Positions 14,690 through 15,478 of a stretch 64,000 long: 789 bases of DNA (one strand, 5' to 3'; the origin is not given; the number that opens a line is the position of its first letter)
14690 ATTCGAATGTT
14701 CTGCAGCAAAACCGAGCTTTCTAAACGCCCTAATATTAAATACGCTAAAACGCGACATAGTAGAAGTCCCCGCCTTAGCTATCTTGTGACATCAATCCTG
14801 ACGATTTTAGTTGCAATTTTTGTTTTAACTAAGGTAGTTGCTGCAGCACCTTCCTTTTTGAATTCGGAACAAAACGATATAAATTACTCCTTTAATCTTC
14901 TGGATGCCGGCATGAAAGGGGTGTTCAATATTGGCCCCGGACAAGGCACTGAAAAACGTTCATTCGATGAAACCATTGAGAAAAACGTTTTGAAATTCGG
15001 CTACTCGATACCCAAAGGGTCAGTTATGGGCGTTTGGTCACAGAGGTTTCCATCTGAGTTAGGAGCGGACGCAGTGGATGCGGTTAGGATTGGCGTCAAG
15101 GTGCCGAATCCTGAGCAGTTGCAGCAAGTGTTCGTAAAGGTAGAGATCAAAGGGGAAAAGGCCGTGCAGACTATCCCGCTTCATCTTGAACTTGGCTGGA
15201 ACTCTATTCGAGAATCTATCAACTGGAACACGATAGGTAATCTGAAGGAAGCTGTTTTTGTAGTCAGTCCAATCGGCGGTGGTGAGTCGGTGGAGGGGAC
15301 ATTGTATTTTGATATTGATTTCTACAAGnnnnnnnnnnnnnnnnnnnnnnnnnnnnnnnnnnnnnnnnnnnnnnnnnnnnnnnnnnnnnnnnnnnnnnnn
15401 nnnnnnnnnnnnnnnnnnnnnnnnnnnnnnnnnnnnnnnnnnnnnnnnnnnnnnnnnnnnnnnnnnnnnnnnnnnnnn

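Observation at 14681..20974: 2097-aa fusion of a periplasmic CBM-like domain, a roughly 780-aa polytopic membrane domain and a cytoplasmic GH94 phosphorylase. It is not the GT84-GH94 cyclic-glucan synthase architecture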

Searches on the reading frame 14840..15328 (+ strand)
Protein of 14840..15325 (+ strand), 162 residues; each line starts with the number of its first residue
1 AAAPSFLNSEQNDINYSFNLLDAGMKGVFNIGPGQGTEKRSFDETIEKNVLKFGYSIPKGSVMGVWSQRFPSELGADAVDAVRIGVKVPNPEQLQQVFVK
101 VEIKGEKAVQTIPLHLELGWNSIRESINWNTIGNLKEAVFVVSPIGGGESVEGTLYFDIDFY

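Call 63: search_protein_families(library=pfam, proteins=[window:14840-15325:+], max_evalue=0.01)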
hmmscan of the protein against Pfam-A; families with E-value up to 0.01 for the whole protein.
window:14840-15325:+ (162 aa): 0 families

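Call 73: search_protein_families(library=pfam, alignment_id=A5, max_evalue=1)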
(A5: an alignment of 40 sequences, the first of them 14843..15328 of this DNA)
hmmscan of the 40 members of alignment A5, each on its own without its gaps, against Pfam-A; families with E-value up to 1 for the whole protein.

A. member 1, window:14843-15328:+ (162 aa): 1 family
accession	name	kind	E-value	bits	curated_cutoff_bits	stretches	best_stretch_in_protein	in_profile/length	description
PF24217.1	DUF7436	-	0.11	12.9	34.2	1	75-120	103-148/153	Family of unknown function (DUF7436)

B. families by the number of members that match (of 40 scanned): 22 families
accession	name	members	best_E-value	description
PF05018.18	CFA20_dom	3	0.02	CFA20 domain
PF23093.1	GBD_Tenm3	2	0.0053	Teneurin-3-like, galactose-binding domain-like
PF16048.10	Antimicrobial23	2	0.021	Frog antimicrobial peptide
PF00316.25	FBPase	2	0.16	Fructose-1-6-bisphosphatase, N-terminal domain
PF07748.19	Glyco_hydro_38C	2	0.18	Glycosyl hydrolases family 38 C-terminal domain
PF02755.20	RPEL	1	0.0024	RPEL repeat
PF20961.2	phiKZ_gp29PR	1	0.012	Bacteriophage phiKZ, gp29PR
PF21791.3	MDHAR3-like_C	1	0.019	Monodehydroascorbate reductase 3-like, C-terminal domain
PF06551.18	DUF1120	1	0.029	Protein of unknown function (DUF1120)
PF11869.14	DUF3389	1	0.038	Protein of unknown function (DUF3389)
PF20008.5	DUF6429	1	0.068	Domain of unknown function (DUF6429)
PF06841.18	Phage_T4_gp19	1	0.079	T4-like virus tail tube protein gp19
PF22661.2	CO4A-B_CUB_C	1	0.085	Complement C4A/B CUB C-terminal domain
PF24217.1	DUF7436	1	0.11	Family of unknown function (DUF7436)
PF17793.6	AHD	1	0.12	ANC1 homology domain (AHD)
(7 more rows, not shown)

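Call 74: search_solved_structures(query=A5, max_evalue=10)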
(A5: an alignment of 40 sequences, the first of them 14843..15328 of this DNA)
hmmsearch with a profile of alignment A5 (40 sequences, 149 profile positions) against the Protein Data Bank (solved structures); distinct sequences matched with E-value up to 10: 0.
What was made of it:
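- On Carbohydrate-binding modules (N-terminal module, aa 54-216): No PDB sequence hit (call 74).
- Carbohydrate binding by the N-terminal module is unproven (calls 73, 74).
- Tried and rejected: Pfam and PDB searches of 40 module copies were uninformative (calls 73, 74).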
